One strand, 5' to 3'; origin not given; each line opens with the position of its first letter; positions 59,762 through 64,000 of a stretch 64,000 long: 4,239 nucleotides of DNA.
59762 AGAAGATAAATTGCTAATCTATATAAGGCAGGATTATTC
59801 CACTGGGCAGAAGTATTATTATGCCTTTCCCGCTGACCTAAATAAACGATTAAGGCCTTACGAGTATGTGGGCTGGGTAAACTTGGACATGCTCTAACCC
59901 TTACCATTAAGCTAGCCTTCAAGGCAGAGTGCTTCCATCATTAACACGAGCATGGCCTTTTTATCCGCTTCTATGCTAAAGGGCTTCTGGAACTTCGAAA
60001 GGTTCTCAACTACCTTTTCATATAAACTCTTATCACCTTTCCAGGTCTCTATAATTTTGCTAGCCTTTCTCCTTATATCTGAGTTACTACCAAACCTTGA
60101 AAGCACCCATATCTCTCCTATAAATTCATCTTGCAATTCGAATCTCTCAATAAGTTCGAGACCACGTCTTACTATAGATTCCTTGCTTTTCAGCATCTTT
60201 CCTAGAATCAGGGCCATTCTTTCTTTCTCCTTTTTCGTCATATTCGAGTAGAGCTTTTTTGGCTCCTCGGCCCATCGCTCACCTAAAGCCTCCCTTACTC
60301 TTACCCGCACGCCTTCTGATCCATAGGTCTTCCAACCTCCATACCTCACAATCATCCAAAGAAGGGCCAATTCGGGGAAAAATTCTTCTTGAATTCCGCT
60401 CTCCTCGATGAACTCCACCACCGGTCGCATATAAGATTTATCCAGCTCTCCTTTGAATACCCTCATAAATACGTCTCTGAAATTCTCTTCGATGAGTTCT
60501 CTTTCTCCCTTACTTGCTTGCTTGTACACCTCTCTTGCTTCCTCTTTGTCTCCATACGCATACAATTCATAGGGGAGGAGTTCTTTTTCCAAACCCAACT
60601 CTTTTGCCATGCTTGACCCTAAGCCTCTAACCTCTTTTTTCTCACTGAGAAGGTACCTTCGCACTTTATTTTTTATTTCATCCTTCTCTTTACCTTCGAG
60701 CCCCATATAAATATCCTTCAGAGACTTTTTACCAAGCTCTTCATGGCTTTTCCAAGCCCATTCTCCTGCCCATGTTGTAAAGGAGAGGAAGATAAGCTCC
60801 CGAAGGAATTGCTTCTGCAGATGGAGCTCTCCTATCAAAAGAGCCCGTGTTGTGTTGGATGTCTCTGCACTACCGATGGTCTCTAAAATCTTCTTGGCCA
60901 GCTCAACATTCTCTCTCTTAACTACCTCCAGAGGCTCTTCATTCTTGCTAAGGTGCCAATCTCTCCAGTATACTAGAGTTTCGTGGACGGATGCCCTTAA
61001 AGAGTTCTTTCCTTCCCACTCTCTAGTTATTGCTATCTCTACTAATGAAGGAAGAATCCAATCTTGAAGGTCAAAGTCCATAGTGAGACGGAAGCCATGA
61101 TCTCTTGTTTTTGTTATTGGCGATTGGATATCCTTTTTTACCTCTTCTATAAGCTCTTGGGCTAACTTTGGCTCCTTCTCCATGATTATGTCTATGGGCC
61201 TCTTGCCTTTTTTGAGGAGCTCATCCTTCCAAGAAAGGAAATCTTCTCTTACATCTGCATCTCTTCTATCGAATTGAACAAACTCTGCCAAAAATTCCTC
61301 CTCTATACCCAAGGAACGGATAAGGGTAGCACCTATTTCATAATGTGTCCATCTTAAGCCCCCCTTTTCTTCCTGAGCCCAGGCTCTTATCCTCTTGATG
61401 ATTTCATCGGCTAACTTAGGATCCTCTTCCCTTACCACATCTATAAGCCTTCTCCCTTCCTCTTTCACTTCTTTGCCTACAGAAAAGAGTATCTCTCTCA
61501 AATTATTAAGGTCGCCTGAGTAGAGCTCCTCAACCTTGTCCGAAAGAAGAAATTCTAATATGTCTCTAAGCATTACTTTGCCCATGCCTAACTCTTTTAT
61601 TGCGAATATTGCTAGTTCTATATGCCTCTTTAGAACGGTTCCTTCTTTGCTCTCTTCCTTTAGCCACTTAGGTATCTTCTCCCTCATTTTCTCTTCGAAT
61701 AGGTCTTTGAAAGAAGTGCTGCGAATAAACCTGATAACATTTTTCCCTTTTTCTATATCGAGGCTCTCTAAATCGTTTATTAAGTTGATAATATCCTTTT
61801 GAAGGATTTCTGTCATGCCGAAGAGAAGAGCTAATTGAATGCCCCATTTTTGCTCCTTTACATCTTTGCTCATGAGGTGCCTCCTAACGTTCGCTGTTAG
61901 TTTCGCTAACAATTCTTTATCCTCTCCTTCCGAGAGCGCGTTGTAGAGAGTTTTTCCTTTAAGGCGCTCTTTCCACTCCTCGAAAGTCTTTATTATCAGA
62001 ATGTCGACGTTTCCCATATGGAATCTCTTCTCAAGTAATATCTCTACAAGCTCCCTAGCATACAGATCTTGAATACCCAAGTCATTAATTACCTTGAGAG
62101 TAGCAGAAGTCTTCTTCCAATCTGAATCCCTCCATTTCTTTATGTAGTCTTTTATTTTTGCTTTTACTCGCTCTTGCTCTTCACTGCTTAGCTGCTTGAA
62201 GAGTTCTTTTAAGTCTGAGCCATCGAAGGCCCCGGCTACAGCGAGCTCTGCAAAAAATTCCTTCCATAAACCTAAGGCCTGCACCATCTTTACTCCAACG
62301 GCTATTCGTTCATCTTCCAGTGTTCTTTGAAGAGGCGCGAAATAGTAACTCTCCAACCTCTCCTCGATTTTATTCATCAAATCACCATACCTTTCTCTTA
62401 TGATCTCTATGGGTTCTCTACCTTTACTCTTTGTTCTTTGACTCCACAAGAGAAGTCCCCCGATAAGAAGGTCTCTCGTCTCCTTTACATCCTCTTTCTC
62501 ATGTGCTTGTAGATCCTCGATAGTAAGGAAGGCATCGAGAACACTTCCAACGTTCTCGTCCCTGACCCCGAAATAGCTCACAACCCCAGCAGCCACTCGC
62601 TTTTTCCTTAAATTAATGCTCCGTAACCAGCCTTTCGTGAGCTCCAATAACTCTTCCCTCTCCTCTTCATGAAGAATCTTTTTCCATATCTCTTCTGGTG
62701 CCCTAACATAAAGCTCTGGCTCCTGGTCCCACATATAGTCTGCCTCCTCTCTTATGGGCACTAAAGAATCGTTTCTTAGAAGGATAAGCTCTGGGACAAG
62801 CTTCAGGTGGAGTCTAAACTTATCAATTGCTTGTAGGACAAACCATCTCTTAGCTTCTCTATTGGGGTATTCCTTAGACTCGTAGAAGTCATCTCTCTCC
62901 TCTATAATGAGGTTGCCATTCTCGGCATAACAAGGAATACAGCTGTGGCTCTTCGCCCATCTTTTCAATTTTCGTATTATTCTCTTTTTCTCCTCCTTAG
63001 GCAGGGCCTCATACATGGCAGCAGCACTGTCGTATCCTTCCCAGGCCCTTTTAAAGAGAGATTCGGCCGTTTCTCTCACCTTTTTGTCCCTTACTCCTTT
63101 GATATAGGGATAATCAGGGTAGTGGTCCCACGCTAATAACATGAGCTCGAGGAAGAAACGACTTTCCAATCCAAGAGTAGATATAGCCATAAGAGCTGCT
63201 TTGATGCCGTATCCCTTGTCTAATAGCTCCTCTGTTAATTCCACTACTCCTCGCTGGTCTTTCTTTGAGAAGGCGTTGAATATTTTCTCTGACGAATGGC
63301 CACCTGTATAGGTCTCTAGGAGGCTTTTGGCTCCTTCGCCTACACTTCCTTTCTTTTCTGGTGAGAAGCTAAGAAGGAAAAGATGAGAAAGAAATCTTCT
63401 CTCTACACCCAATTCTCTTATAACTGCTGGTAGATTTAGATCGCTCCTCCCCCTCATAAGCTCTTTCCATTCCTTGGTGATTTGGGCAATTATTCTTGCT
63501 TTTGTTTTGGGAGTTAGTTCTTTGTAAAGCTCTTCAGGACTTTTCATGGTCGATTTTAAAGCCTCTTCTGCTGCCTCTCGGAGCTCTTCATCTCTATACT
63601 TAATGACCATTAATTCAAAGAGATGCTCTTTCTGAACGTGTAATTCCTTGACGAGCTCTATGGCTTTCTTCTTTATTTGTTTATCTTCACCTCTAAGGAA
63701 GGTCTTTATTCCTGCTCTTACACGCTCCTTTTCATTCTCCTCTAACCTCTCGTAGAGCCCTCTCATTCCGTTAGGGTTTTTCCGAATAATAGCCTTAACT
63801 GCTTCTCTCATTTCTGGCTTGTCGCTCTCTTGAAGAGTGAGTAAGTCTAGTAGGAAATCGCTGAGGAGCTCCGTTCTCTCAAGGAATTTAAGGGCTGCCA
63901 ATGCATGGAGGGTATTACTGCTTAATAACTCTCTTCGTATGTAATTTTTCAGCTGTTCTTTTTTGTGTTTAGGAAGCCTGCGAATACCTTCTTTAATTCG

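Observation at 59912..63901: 1329-aa all-helical protein made of novel ~100-aa modules with an 'LG[IL]xxEF...EL' motif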

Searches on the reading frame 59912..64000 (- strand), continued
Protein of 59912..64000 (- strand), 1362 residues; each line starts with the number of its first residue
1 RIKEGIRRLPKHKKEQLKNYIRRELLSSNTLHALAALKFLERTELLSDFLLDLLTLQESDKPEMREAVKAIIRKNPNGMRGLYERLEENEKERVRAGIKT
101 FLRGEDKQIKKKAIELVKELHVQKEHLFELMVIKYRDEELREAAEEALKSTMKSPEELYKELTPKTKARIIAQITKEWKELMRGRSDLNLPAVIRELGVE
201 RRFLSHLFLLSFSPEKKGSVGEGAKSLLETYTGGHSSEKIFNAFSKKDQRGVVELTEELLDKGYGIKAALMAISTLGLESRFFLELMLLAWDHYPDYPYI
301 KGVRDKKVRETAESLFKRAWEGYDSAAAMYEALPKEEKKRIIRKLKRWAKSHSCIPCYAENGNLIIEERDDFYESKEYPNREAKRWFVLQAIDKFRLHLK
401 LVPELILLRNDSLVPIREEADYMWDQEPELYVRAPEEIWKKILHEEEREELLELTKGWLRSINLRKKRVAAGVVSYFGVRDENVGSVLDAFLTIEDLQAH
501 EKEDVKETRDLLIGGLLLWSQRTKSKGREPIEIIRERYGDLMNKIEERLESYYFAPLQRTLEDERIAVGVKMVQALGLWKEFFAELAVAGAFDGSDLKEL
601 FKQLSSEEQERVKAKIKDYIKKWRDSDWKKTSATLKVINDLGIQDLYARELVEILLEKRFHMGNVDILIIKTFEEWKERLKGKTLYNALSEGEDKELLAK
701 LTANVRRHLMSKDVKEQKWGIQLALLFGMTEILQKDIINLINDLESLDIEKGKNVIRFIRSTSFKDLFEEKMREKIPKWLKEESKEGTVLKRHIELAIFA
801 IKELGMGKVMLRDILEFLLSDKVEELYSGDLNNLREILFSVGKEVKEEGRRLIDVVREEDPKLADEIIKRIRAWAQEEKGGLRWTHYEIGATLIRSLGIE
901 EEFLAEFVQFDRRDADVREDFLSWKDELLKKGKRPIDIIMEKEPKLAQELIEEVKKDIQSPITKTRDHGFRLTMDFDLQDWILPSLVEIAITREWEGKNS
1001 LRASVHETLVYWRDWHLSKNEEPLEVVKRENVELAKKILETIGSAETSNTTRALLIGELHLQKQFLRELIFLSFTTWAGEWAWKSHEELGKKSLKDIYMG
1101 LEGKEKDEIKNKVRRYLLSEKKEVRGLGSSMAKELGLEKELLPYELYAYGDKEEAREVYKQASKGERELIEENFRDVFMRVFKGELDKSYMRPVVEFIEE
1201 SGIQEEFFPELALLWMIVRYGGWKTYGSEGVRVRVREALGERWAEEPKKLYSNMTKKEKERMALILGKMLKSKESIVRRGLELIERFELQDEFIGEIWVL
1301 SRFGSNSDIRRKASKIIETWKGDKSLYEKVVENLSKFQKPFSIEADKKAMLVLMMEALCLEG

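Call 81: find_related_loci(query=P0001, collection=metagenome_contigs, flank=10000)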
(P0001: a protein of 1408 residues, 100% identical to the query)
Query P0001 (1408 aa) in metagenome_contigs; peptide patterns used: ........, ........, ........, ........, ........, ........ (x = any residue, [..] = any of these).
217 stretches matched a pattern, but none encodes a relative of the query by tblastn (E <= 1e-3).

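Call 93: search_protein_families(library=padloc, proteins=[P0001], max_evalue=0.01)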
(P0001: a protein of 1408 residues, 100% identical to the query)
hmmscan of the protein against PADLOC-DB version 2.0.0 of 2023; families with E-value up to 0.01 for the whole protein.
P0001 (1408 aa): 0 families

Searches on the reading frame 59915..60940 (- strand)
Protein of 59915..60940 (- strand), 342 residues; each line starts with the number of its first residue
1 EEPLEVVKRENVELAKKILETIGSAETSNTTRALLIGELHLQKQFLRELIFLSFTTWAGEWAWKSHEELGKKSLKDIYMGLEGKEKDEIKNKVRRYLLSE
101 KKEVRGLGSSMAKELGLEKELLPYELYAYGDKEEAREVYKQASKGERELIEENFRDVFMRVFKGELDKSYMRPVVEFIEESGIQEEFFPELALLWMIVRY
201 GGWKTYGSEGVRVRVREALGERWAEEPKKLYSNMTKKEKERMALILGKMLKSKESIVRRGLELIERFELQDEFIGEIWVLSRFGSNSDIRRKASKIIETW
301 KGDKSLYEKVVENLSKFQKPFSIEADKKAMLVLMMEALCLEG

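Call 84: predict_structure(alignment_id=A7)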
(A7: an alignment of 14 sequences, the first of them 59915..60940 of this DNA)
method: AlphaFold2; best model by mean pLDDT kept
length: 342 residues; sequences in the alignment: 14
mean_pLDDT: 80.7   pTM: 0.69
mean pLDDT of the five models: 80.7, 80.5, 80.3, 78.7, 78.1
residues with pLDDT >= 90: 111; 70-90: 157; 50-70: 41; < 50: 33
segments of 3 or more residues with pLDDT < 50: 1-10, 318-331, 340-342
pLDDT, mean of each block of 10 residues (from residue 1): 42 67 63 87 88 90 89 91 89 86 87 89 75 85 87 86 81 88 91 89 66 90 88 94 93 90 93 91 92 88 66 55 44 51 44
secondary structure, 60 per line:
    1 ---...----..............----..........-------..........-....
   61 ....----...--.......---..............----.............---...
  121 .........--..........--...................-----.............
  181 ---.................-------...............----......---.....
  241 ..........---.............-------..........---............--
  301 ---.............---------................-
elements in order: H11-24 H29-38 H46-55 H57-64 H74-80 H84-97 H102-114 H118-129 H132-141 H144-162 H168-180 H184-200 H208-222 H227-232 H236-250 H254-266 H274-283 H287-298 H304-316 H326-341

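Call 87: fold_search(model_id=the predicted structure, library=pdb)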
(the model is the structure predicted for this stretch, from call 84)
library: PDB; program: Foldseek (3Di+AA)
matches with E <= 10: 889; with E <= 0.001: 0
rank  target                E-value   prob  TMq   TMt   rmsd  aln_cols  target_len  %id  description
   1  5mqi                  4.9e-03  0.77  0.15  0.14  18.2       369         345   10  Crystal structure of the N-terminal domain of human Timeless (released 2017-03-08)
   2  4imi_A                1.1e-02  0.94  0.22  0.23  18.6       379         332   11  Novel Modifications on C-terminal Domain of RNA Polymerase II can Fine- tune the Phosphatase Activity of Ssu72. (released 2013-08-07)
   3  5mfl_A                1.2e-02  0.97  0.22  0.22  17.0       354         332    9  Designed armadillo repeat protein (KR)5_GS10_YIIIM6AII (released 2017-09-13)
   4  5mfl_B                1.4e-02  0.96  0.20  0.21  16.1       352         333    9  Designed armadillo repeat protein (KR)5_GS10_YIIIM6AII (released 2017-09-13)
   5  5mfd_A                1.4e-02  0.95  0.21  0.22  16.1       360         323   10  Designed armadillo repeat protein YIIIM''6AII in complex with pD_(KR)5 (released 2017-07-19)
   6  5mfd_G                1.5e-02  0.95  0.21  0.22  16.0       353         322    8  Designed armadillo repeat protein YIIIM''6AII in complex with pD_(KR)5 (released 2017-07-19)
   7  9ijj_AC               1.8e-02  0.93  0.21  0.16  16.7       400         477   11  In situ structure of the central apparatus in mouse sperm axoneme. (released 2025-06-04)
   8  5mfd_J                1.9e-02  0.91  0.20  0.21  15.8       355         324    9  Designed armadillo repeat protein YIIIM''6AII in complex with pD_(KR)5 (released 2017-07-19)
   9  5k7v_A                2.2e-02  0.54  0.14  0.15  19.5       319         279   15  Computational Design of Self-Assembling Cyclic Protein Homooligomers (released 2017-04-12)
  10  6s9p_A                2.5e-02  0.93  0.21  0.21  16.1       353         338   10  Designed Armadillo Repeat protein internal Lock2 fused to target peptide KRKAKITWKR (released 2020-02-19)
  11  5mfn_B                2.5e-02  0.90  0.19  0.23  14.9       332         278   11  Designed armadillo repeat protein YIIIM5AII (released 2017-09-13)
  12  6s9o_B                2.9e-02  0.85  0.20  0.20  15.8       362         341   11  Designed Armadillo Repeat protein internal Lock1 fused to target peptide KRKRKLKFKR (released 2020-02-19)
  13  6s9o_F                3.1e-02  0.90  0.21  0.21  15.9       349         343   11  Designed Armadillo Repeat protein internal Lock1 fused to target peptide KRKRKLKFKR (released 2020-02-19)
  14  5mfe_A                3.1e-02  0.87  0.19  0.22  15.1       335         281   10  Designed armadillo repeat protein YIIIM5AII in complex with (RR)4 peptide (released 2017-09-13)
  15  5h2w_C                3.3e-02  0.95  0.23  0.19  15.4       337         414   14  Crystal structure of the karyopherin Kap60p bound to the SUMO protease Ulp1p (150-340) (released 2016-12-14)
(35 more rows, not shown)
